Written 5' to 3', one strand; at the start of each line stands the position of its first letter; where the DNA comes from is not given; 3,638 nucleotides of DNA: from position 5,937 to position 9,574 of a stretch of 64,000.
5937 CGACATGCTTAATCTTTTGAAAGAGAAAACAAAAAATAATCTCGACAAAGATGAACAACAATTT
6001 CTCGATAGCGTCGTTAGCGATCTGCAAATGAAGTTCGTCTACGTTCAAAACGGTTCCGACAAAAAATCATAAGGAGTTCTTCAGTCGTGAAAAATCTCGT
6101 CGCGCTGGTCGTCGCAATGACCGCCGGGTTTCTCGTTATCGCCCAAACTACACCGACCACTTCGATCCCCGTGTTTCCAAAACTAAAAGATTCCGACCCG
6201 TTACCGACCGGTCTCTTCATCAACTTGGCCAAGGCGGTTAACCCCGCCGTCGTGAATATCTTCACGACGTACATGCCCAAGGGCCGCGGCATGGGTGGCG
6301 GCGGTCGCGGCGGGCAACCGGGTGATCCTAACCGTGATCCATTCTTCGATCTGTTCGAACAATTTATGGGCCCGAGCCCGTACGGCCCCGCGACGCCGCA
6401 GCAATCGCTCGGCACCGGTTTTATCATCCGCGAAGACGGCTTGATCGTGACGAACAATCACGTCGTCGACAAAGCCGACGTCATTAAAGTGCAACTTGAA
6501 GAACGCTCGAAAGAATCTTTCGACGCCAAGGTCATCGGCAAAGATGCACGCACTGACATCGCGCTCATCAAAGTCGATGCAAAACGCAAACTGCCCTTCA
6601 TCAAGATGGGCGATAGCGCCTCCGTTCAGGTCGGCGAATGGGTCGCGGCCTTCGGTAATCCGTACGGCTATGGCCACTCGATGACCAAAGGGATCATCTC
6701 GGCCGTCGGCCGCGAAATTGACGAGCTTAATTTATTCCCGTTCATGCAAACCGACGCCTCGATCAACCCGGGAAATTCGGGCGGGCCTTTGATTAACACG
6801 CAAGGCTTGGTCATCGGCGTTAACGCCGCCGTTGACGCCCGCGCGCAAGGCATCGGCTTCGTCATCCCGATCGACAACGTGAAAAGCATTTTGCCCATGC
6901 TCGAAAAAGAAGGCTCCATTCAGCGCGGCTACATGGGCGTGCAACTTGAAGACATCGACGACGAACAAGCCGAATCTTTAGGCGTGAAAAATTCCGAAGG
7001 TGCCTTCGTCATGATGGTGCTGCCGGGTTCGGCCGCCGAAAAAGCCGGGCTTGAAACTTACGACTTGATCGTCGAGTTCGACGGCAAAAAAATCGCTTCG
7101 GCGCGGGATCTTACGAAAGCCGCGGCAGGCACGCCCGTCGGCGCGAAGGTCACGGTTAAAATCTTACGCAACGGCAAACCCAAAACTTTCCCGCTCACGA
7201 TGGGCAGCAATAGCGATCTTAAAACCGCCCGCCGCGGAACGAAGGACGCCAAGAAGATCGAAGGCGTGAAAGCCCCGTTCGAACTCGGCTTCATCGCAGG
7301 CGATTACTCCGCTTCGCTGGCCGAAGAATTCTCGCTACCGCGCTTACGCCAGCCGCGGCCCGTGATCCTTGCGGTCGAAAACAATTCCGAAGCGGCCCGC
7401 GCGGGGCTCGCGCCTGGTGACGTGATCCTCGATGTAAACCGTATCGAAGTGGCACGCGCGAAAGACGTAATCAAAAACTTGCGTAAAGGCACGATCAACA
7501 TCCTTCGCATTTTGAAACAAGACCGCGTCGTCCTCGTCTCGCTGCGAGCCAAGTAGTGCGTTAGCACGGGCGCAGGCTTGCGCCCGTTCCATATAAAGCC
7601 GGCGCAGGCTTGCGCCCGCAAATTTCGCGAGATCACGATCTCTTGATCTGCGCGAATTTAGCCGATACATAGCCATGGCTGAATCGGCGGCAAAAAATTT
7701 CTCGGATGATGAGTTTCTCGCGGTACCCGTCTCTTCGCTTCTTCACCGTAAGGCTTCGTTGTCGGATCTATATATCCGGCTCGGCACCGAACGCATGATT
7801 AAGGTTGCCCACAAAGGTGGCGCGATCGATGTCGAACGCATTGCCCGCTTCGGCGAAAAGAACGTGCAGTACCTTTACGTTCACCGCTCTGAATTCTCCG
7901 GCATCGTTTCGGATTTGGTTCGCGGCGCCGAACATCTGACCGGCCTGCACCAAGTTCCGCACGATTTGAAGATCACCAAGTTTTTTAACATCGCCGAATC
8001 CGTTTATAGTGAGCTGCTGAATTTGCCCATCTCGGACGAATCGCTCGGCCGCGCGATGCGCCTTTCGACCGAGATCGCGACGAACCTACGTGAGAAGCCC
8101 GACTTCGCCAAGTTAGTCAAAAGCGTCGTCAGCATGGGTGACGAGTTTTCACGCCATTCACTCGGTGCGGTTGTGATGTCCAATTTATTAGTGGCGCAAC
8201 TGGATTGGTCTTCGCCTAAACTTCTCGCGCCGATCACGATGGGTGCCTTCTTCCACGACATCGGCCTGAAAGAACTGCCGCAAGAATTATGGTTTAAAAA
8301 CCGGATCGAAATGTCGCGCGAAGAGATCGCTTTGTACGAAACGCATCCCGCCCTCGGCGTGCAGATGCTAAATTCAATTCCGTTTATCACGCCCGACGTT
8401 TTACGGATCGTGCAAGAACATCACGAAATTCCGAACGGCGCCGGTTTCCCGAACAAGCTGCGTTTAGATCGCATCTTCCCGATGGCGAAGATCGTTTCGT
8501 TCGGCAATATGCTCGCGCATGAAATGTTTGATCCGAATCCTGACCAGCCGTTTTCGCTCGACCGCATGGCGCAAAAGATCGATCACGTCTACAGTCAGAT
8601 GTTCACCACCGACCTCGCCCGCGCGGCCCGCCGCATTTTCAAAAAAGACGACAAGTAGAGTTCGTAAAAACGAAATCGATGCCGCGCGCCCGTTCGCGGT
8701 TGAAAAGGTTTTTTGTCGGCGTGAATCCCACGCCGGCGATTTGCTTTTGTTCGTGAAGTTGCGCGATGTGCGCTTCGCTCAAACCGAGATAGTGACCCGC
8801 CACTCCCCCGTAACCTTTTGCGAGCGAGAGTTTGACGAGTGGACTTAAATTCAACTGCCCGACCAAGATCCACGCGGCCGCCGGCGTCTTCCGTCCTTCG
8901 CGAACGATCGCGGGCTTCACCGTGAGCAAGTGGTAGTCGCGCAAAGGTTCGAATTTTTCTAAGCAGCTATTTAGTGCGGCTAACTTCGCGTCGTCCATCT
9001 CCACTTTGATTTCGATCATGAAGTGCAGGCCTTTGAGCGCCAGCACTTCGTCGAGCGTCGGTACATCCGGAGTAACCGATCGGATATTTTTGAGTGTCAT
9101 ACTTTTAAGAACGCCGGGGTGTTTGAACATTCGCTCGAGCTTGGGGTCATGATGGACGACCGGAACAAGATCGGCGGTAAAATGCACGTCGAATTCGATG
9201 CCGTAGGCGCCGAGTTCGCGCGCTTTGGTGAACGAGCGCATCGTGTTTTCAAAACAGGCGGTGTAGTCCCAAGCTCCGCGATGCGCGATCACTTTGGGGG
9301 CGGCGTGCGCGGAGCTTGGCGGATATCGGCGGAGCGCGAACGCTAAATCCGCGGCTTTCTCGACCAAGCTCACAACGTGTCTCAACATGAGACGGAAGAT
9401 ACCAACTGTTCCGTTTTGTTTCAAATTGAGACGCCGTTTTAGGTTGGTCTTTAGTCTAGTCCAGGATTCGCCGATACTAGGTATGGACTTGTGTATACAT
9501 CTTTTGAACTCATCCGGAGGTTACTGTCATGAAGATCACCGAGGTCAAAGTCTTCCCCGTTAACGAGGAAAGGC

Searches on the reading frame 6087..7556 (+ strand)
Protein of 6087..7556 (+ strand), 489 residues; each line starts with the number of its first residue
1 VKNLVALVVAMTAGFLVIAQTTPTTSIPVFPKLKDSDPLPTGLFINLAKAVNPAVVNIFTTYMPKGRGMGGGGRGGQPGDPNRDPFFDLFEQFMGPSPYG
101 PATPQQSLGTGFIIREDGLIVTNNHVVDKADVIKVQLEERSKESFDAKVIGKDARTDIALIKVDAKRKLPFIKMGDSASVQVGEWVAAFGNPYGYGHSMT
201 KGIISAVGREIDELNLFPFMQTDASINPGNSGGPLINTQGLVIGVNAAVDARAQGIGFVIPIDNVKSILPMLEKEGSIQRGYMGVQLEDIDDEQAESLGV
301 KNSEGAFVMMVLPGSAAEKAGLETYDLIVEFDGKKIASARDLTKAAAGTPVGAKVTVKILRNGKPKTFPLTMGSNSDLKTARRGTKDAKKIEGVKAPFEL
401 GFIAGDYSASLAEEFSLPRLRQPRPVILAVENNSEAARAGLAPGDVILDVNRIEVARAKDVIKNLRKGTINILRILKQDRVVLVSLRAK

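Call 56: search_protein_families(library=pfam, proteins=[window:6087-7556:+], max_evalue=0.00001)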
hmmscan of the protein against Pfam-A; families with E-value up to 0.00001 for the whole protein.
window:6087-7556:+ (489 aa): 5 families
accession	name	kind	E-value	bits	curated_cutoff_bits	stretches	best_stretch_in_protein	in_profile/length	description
PF13365.12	Trypsin_2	-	6e-36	124.8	27.6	1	109-245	1-144/144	Trypsin-like peptidase domain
PF13180.12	PDZ_2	-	9.9e-24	83.9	27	1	281-369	1-77/80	PDZ domain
PF00089.32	Trypsin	-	1.7e-20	74.2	20.6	1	107-267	25-218/220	Trypsin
PF17820.7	PDZ_6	-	2.6e-15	56.3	27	2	426-466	1-41/54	PDZ domain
PF00595.29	PDZ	-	2.7e-15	56.9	23.2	1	276-360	6-81/81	PDZ domain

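Call 66: find_related_loci(query=window:6087-7556:+, collection=genome_contigs, flank=1000)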
Query window:6087-7556:+ (489 aa) in genome_contigs; peptide patterns used: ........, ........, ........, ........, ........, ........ (x = any residue, [..] = any of these).
326 stretches matched a pattern; 155 encode a relative of the query (tblastn E <= 1e-3); the best 80 are kept; 80 distinct loci.
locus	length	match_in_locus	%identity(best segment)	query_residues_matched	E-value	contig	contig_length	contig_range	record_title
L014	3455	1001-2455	83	1-488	0e+0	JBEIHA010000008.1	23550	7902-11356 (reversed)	MAG: Pseudobdellovibrionaceae bacterium isolate Sample-102-S76-bin-178 Sample_102_S76-bin_178-k141_564869, whole genome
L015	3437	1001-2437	75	1-488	0e+0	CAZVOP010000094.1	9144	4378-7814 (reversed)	MAG TPA_asm: uncultured Pseudobdellovibrionaceae bacterium isolate SRP193066_co1_19 genome assembly, contig: NODE_6679_l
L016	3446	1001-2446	70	2-488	0e+0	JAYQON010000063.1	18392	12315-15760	MAG: Bdellovibrionales bacterium isolate SD3114_S44.metabat_sens.055 NODE_1095_length_18392_cov_4.03451, whole genome sh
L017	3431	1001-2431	70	1-488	0e+0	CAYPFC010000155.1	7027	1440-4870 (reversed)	MAG TPA_asm: uncultured Pseudobdellovibrionaceae bacterium isolate binchicken_co179_51 genome assembly, contig: NODE_183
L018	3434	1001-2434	68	1-489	0e+0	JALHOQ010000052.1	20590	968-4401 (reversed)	MAG: Bdellovibrionales bacterium isolate bin.161 c_000000010712, whole genome shotgun sequence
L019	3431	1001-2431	69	1-488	0e+0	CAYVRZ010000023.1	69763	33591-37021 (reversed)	MAG TPA_asm: uncultured Pseudobdellovibrionaceae bacterium isolate SRP302895_co1_334 genome assembly, contig: NODE_700_l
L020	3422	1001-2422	65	1-488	0e+0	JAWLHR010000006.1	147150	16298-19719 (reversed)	MAG: Bdellovibrionales bacterium isolate 30dZY2.bin.76 NODE_235_length_147150_cov_27.285030, whole genome shotgun sequen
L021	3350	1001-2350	68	30-489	0e+0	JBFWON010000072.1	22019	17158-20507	MAG: Bdellovibrionales bacterium isolate CA_2019_TPBF_137 NODE_11326_length_22019_cov_3.900283_TPBF, whole genome shotgu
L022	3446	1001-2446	67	1-488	0e+0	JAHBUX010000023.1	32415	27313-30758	MAG: Bdellovibrionales bacterium isolate ACE_BDE2 BDE2_23, whole genome shotgun sequence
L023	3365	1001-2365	66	29-487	0e+0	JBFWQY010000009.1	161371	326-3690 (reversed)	MAG: Bdellovibrionales bacterium isolate CA_2019_TPBF_194 NODE_932_length_161371_cov_10.049527_TPBF, whole genome shotgu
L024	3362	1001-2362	65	30-487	0e+0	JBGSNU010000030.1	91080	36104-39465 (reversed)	MAG: Bdellovibrionales bacterium isolate JTS-AC263 k141_2840400, whole genome shotgun sequence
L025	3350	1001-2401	62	1-488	0e+0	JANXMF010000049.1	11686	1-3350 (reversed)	MAG: Pseudobdellovibrionaceae bacterium isolate 336R_concoct_85_sub 336R_k141_806180, whole genome shotgun sequence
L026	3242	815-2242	57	1-487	0e+0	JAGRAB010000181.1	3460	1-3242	MAG: Bdellovibrionales bacterium isolate HKST-UBA07 2012-05-30_1_(paired)_contig_226850, whole genome shotgun sequence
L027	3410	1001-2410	54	11-486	7e-167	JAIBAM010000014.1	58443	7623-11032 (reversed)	MAG: Bdellovibrionales bacterium isolate SSF45 NODE_9455_length_58443_cov_11.461657, whole genome shotgun sequence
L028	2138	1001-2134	64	15-403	8e-173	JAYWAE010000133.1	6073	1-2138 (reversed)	MAG: Pseudobdellovibrionaceae bacterium isolate GL92_UP_concoct_173 GL92_UP_concoct_173_132, whole genome shotgun sequen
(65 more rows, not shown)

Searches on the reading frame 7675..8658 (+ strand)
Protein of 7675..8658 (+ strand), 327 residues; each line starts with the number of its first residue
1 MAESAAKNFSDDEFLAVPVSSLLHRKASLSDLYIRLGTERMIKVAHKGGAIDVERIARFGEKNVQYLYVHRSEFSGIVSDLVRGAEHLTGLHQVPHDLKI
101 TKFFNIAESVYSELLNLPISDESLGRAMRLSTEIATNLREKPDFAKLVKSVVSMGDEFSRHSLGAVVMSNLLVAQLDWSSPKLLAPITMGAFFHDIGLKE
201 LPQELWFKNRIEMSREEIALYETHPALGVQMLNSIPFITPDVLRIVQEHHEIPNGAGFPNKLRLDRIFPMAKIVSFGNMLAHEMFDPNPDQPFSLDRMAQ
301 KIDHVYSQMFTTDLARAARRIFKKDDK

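Call 65: search_protein_families(library=pfam, proteins=[window:7675-8658:+], max_evalue=0.0001)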
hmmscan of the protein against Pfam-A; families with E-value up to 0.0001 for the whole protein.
window:7675-8658:+ (327 aa): 1 family
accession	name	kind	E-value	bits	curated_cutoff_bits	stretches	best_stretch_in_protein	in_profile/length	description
PF13487.12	HD_5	-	2.4e-15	57.1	27.2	1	167-276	23-132/170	HD domain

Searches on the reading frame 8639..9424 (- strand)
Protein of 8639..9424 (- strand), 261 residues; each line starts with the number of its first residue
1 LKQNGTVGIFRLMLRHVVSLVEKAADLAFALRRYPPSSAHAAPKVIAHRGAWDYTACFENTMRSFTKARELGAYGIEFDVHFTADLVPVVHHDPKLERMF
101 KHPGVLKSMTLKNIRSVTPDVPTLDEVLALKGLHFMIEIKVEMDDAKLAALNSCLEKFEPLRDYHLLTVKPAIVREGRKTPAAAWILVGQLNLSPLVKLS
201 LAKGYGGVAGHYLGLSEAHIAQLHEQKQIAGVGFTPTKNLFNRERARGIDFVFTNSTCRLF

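Call 65: search_protein_families(library=pfam, proteins=[window:8639-9424:-], max_evalue=0.0001)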
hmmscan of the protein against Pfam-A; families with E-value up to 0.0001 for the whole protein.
window:8639-9424:- (261 aa): 1 family
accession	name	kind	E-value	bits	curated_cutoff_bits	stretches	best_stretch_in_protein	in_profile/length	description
PF03009.23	GDPD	-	3.8e-25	89.9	23.6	1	48-152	1-117/244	Glycerophosphoryl diester phosphodiesterase family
